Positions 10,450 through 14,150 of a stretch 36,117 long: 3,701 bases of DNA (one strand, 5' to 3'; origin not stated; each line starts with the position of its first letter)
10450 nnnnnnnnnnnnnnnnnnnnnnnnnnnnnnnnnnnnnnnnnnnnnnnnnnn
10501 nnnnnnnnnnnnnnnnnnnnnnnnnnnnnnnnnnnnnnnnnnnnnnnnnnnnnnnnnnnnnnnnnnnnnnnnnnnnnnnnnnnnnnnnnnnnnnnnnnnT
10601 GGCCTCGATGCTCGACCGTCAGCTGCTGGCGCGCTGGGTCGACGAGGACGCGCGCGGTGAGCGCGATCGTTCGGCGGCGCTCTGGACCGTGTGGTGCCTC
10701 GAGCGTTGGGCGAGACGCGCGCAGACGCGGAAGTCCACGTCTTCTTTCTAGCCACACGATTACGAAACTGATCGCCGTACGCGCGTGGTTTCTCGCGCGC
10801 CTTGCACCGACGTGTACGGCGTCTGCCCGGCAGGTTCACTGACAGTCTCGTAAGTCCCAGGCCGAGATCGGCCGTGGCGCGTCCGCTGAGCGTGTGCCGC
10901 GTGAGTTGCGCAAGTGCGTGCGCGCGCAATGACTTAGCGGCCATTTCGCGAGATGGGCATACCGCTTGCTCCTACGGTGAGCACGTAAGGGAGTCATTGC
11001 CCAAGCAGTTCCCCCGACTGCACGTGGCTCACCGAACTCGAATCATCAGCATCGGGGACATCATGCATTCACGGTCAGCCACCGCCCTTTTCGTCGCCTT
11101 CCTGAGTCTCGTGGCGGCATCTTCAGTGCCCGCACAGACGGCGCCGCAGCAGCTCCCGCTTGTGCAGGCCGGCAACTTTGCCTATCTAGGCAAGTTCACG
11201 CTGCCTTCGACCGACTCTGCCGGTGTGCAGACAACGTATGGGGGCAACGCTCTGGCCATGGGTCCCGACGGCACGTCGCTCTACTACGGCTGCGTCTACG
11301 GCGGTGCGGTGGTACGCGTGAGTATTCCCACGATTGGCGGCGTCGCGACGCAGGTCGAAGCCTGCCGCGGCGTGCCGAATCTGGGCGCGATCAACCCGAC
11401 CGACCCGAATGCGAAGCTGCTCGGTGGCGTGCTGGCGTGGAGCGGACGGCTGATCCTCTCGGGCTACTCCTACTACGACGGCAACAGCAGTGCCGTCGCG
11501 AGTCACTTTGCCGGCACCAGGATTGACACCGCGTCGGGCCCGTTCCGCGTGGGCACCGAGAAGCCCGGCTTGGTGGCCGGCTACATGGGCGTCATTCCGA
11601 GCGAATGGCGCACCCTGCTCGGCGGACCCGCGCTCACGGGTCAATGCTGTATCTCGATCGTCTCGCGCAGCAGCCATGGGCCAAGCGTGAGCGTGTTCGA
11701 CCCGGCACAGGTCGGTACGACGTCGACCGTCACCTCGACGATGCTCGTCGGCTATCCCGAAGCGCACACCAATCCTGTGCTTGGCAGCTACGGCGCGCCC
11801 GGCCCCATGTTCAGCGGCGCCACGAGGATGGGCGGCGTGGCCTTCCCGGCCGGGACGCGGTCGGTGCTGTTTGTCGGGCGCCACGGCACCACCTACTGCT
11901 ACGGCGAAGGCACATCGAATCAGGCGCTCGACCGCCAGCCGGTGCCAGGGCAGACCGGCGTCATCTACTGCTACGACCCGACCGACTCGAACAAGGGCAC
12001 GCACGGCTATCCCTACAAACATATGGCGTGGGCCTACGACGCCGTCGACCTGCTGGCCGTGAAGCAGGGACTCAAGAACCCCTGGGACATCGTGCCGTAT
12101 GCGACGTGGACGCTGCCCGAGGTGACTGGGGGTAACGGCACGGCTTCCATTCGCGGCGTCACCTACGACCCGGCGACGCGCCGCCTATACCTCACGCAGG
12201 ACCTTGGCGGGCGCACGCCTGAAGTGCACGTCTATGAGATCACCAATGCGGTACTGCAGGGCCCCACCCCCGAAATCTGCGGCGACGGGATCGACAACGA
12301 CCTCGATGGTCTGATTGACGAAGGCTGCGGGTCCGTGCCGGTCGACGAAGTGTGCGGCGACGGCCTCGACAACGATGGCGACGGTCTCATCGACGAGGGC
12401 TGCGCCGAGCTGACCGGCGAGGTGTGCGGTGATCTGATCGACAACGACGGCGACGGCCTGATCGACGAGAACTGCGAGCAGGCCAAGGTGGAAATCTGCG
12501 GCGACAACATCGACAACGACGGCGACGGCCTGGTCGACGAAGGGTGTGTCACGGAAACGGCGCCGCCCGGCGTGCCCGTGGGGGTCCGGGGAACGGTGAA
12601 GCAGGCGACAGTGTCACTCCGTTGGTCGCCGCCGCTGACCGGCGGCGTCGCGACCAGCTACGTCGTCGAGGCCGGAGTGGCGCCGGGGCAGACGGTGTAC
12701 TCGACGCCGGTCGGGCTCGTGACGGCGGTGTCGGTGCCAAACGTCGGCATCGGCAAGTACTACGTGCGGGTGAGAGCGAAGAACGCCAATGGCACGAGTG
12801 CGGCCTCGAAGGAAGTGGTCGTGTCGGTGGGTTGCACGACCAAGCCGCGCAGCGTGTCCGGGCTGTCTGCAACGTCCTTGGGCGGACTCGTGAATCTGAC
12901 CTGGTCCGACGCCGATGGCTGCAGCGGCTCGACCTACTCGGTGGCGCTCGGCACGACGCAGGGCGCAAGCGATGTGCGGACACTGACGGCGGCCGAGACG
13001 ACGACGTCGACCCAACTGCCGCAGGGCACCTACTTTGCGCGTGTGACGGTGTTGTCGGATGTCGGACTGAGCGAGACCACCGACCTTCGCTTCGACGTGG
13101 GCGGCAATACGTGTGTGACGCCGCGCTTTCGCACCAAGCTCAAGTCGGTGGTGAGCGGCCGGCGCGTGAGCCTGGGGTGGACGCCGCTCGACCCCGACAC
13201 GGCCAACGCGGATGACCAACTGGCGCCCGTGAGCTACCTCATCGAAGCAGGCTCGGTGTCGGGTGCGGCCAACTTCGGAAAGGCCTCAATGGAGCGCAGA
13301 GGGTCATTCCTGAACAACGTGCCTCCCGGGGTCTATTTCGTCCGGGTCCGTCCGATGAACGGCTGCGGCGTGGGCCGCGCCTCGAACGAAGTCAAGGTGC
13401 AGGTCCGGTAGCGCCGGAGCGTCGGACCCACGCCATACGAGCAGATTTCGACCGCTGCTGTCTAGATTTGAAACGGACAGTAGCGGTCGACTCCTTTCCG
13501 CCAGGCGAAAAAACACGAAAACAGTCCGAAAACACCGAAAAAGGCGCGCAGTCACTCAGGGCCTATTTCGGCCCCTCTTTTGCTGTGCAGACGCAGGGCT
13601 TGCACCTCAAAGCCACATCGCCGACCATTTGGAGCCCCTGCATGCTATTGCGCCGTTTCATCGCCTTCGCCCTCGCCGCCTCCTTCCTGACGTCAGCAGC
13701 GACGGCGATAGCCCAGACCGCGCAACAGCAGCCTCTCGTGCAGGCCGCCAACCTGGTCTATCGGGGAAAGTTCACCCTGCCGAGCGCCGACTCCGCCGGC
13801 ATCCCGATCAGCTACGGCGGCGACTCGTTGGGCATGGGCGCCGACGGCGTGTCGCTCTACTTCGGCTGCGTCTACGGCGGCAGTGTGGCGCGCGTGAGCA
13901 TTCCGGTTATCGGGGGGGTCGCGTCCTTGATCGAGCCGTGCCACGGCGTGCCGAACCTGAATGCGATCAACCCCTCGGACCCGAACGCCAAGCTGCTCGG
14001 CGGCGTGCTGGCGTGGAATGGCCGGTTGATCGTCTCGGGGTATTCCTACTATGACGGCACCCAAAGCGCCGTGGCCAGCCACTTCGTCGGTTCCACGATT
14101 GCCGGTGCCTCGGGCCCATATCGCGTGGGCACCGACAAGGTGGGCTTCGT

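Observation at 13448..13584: Complete bEBP-type promoter architecture upstream of paralogue 2: dyad, phased A-tract bend, then -24/-12 element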

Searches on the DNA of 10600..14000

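Call 28: search_rna_families(source=window, start=10600, end=14000, threshold=evalue, max_evalue=1)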
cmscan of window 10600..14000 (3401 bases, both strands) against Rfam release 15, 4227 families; matches with E-value up to 1: 1.
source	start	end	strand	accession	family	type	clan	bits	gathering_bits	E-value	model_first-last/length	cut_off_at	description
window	13449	13491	+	RF03865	mir-7637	Gene; miRNA;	-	22.1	88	0.55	13-55/68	no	mir-7637 microRNA precursor family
